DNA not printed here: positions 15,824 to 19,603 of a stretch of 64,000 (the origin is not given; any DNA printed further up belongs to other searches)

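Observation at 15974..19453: Apparently cytoplasmic 1159-aa protein with two NHL propellers bridged by a ~580-aa helical domain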

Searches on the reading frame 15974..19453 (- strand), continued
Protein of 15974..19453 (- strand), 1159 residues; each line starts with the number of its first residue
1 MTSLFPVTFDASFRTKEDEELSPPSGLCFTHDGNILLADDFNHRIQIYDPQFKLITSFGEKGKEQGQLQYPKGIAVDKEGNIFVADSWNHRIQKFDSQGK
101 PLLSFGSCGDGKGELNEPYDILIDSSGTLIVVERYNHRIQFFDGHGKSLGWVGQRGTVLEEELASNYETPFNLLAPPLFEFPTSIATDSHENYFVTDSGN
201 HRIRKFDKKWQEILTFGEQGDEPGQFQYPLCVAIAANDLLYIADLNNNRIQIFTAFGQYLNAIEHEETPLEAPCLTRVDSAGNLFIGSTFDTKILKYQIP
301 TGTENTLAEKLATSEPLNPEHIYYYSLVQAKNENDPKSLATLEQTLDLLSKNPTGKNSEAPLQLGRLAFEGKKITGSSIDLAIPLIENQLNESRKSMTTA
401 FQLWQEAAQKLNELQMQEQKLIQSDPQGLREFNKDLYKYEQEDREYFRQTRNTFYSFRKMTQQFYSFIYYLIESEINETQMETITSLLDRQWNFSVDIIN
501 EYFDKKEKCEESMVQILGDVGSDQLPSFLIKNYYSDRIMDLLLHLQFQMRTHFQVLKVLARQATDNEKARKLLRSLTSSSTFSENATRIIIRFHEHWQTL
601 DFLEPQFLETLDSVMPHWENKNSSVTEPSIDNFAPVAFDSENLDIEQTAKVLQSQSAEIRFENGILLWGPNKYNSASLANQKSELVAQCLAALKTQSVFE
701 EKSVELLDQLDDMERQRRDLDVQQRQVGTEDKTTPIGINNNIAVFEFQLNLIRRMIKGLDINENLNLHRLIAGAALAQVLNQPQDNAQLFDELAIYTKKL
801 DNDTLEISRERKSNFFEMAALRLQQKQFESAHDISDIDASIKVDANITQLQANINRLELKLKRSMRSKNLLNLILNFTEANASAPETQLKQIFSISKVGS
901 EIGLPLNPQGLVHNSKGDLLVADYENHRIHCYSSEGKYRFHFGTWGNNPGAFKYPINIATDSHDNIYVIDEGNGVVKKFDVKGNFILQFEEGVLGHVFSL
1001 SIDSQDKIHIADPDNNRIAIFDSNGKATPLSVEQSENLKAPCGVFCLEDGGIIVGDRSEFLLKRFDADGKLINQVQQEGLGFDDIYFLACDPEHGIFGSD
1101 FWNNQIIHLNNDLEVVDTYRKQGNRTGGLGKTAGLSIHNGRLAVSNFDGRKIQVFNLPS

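Call 40: search_protein_families(library=pfam, proteins=[L030:6443-8044:-, L030:8510-9655:+, L030:13859-14803:+, L030:15272-16462:+, L040:7290-8702:+, L040:8769-9599:+, L040:13561-15183:-, L040:16520-18595:+, L043:8208-9698:+, L043:13474-16482:-], max_evalue=0.0001)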
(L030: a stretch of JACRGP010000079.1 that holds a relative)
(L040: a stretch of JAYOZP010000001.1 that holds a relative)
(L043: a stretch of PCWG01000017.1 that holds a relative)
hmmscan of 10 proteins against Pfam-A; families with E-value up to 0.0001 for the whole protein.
L030:6443-8044:- (533 aa): 6 families
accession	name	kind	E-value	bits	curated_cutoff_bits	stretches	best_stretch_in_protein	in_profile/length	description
PF07730.19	HisKA_3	-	2.1e-13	51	24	1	335-402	1-67/68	Histidine kinase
PF02518.31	HATPase_c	-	1.6e-12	48.3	26.4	1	443-532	3-108/111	Histidine kinase-, DNA gyrase B-, and HSP90-like ATPase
PF13185.12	GAF_2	-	1.4e-11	45.2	28.6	1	162-306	4-136/136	GAF domain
PF14215.12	bHLH-MYC_N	-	1.9e-06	28.7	30.2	1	208-292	94-175/181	bHLH-MYC and R2R3-MYB transcription factors N-terminal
PF01590.32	GAF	-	3.1e-05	24.9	22.4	0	218-302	48-130/133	GAF domain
PF22922.2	GAF_NLP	-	3.9e-05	23.7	24.1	0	199-284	62-150/175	NLP protein GAF domain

L030:8510-9655:+ (381 aa): 1 family
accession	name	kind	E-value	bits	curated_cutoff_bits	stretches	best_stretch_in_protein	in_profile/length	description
PF01728.25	FtsJ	-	1.1e-14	55.2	24.1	1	218-309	3-100/181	FtsJ-like methyltransferase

L030:13859-14803:+ (314 aa): 0 families

L030:15272-16462:+ (396 aa): 0 families

L040:7290-8702:+ (470 aa): 2 families
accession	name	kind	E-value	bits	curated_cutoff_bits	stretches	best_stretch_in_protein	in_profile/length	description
PF00120.29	Gln-synt_C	-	7.3e-139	463.1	24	1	103-467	2-344/344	Glutamine synthetase, catalytic domain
PF03951.24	Gln-synt_N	-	1.1e-29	102.3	33.4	1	14-95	1-82/82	Glutamine synthetase, beta-Grasp domain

L040:8769-9599:+ (276 aa): 1 family
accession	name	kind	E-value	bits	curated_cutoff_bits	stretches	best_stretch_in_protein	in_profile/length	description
PF02567.21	PhzC-PhzF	-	6.2e-63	213.4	27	1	20-271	1-281/281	Phenazine biosynthesis-like protein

L040:13561-15183:- (540 aa): 7 families
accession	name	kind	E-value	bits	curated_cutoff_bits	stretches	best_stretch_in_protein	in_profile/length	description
PF00023.36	Ank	-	1.6e-104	336.2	21.1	7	259-289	2-32/33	Ankyrin repeat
PF12796.13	Ank_2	-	1.3e-99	327.3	27.3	8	197-288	1-89/90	Ankyrin repeats (3 copies)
PF13637.12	Ank_4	-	1.2e-84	276.7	22.7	8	65-114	1-50/50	Ankyrin repeats (many copies)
PF13857.12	Ank_5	-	2.2e-67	222.7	27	5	250-298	7-55/56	Ankyrin repeats (many copies)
PF13606.12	Ank_3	-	2.5e-65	208.1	22.3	2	259-287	2-30/30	Ankyrin repeat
PF24521.3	Ank_KRIT1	-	1e-17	64.7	80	0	96-154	48-111/149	KRIT1 ankyrin-repeats domain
PF23745.1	ANK_LRRK2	-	8.3e-12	45.5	27.5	0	147-217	18-88/130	LRRK2 ANK repeat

L040:16520-18595:+ (691 aa): 2 families
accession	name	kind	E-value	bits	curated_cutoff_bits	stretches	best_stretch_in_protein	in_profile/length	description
PF04055.27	Radical_SAM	-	2.3e-13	51.1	29.5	1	313-473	3-166/166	Radical SAM superfamily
PF02310.24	B12-binding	-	5.8e-11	42.7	32.1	1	168-250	41-120/121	B12 binding domain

L043:8208-9698:+ (496 aa): 1 family
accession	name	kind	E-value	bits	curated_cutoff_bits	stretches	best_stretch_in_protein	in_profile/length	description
PF04055.27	Radical_SAM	-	1.1e-07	32.7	29.5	1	60-165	2-112/166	Radical SAM superfamily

L043:13474-16482:- (1002 aa): 1 family
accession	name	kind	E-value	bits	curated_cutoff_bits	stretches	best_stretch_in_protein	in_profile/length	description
PF09586.16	YfhO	-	3.4e-06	26.2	28.5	1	852-957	725-829/835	Bacterial membrane protein YfhO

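Call 47: fold_search(model_id=the predicted structure, library=pdb)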
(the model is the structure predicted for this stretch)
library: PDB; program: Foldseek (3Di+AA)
matches with E <= 10: 809; with E <= 0.001: 348
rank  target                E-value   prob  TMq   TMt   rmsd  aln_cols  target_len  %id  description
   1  6d69                  1.2e-20  1.00  0.23  0.87   2.4       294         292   31  Crystal Structure of the NHL Repeat Region of D. melanogaster Thin (released 2019-04-24)
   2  6xg7                  8.2e-20  1.00  0.23  0.87   2.7       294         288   31  1.3 A Resolution Structure of the of the NHL Repeat Region of D. melanogaster Thin (released 2020-12-16)
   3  6fpt_A                1.4e-19  1.00  0.23  0.65   2.4       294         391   30  Crystal structure of Danio rerio Lin41 filamin-NHL domains (released 2018-05-09)
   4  6fpt_B                2.3e-19  1.00  0.23  0.65   2.4       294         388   31  Crystal structure of Danio rerio Lin41 filamin-NHL domains (released 2018-05-09)
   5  8j72_B                7.1e-19  1.00  0.22  0.89   2.7       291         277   31  Crystal structure of mammalian Trim71 in complex with lncRNA Trincr1 (released 2024-03-06)
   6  8j72_A                1.1e-18  1.00  0.22  0.89   2.8       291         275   31  Crystal structure of mammalian Trim71 in complex with lncRNA Trincr1 (released 2024-03-06)
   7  6fq3_A                1.2e-18  1.00  0.23  0.65   2.9       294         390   31  Crystal structure of Danio rerio Lin41 filamin-NHL domains in complex with lin-29A 5'UTR 13mer RNA (released 2018-05-09)
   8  9jur                  1.2e-18  1.00  0.22  0.89   2.8       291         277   30  Crystal Structure of NHL domain of human E3 ubiquitin-protein ligase TRIM71 (released 2025-04-30)
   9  7qrx_A                1.6e-18  1.00  0.23  0.89   2.6       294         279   30  Crystal structure of NHL domain of TRIM71 (released 2022-05-04)
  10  7qrw                  1.7e-17  1.00  0.22  0.88   3.8       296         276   29  Crystal structure of NHL domain of TRIM3 (released 2022-05-04)
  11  7qrv_D                4.1e-17  1.00  0.23  0.90   2.4       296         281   28  Crystal structure of NHL domain of TRIM2 (full C-terminal) (released 2022-05-04)
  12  7b2r_B                1.2e-16  1.00  0.22  0.90   2.4       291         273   28  Crystal structure of NHL domain of TRIM2 (released 2021-01-13)
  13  7b2r_A                1.2e-16  1.00  0.22  0.91   2.1       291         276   28  Crystal structure of NHL domain of TRIM2 (released 2021-01-13)
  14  7b96_A                4.2e-16  1.00  0.23  0.90   2.4       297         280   28  NHL domain of human TRIM2 (released 2022-01-12)
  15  7qrv_B                6.0e-16  1.00  0.23  0.91   2.4       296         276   28  Crystal structure of NHL domain of TRIM2 (full C-terminal) (released 2022-05-04)
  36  3fvz                  5.6e-11  1.00  0.22  0.73   3.3       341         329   17  Structure of Peptidyl-alpha-hydroxyglycine alpha-Amidating Lyase (PAL) (released 2009-09-01)
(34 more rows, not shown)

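Call 55: search_protein_families(library=padloc, proteins=[window:15974-19453:-], max_evalue=0.01)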
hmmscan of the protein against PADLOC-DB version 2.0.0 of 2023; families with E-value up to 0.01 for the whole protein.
window:15974-19453:- (1159 aa): 0 families

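Call 63: list_cluster_members(proteins=[P0087, P0092, P0084, P0078, P0047, P0069, P0052])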
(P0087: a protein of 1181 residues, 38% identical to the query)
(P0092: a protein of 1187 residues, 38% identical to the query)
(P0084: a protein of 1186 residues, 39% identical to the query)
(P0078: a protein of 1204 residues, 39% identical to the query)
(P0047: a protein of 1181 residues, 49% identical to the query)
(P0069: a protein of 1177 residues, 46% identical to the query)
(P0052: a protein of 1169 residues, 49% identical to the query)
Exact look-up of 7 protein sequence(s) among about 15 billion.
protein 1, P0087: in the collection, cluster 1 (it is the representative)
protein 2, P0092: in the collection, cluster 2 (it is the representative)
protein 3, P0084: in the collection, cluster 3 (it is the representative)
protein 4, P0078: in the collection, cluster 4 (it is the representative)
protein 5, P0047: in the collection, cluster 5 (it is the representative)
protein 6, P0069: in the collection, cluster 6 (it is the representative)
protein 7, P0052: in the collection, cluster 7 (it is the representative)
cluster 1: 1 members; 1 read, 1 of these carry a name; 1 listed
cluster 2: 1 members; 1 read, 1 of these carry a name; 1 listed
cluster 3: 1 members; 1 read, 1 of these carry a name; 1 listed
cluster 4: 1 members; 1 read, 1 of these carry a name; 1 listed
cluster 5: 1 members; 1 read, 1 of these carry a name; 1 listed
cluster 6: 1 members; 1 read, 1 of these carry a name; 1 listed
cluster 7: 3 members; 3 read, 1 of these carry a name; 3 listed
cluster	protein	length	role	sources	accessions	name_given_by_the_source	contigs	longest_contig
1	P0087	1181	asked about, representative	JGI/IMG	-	DNA-binding beta-propeller fold protein YncE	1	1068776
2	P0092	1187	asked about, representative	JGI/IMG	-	DNA-binding beta-propeller fold protein YncE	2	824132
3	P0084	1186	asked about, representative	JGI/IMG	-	DNA-binding beta-propeller fold protein YncE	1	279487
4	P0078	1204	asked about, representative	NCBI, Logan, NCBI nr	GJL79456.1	MAG: hypothetical protein NPINA01_24450 [Nitrospinaceae bacterium]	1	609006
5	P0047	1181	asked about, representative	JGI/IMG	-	DNA-binding beta-propeller fold protein YncE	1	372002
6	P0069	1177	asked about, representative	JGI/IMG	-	DNA-binding beta-propeller fold protein YncE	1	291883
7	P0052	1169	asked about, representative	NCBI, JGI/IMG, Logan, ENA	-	DNA-binding beta-propeller fold protein YncE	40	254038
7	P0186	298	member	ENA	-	-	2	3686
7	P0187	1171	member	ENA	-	-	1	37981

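Call 64: search_protein_families(library=pfam, proteins=[L005:6528-8003:+, L005:8013-9098:+, L005:9177-9881:+], max_evalue=0.01)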
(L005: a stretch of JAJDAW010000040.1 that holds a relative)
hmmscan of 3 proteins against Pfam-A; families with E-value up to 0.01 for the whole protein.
L005:6528-8003:+ (491 aa): 6 families
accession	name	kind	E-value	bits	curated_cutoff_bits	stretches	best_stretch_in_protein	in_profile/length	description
PF00535.33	Glycos_transf_2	-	2.1e-17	64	23.3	1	57-167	2-112/168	Glycosyl transferase family 2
PF13181.12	TPR_8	-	8.7e-12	44.6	25.7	1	444-476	2-34/34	Tetratricopeptide repeat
PF00515.34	TPR_1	-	1.4e-08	34.7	27.8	1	444-476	2-34/34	Tetratricopeptide repeat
PF07719.23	TPR_2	-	1.3e-07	31.6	27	0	444-476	2-34/34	Tetratricopeptide repeat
PF13174.12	TPR_6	-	0.00036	21.4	26.3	0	445-475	2-32/33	Tetratricopeptide repeat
PF25063.1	ARM_TT21_C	-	0.00059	20.2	35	1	366-483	16-135/209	Tetratricopeptide repeat protein 21 C-terminal ARM domain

L005:8013-9098:+ (361 aa): 1 family
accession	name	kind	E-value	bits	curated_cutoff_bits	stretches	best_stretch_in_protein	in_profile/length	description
PF13578.12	Methyltransf_24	-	4.1e-19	69.8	26.3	1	210-317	1-105/105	Methyltransferase domain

L005:9177-9881:+ (234 aa): 1 family
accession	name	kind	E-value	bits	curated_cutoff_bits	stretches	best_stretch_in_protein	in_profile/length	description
PF13578.12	Methyltransf_24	-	1.3e-19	71.5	26.3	1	41-134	1-80/105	Methyltransferase domain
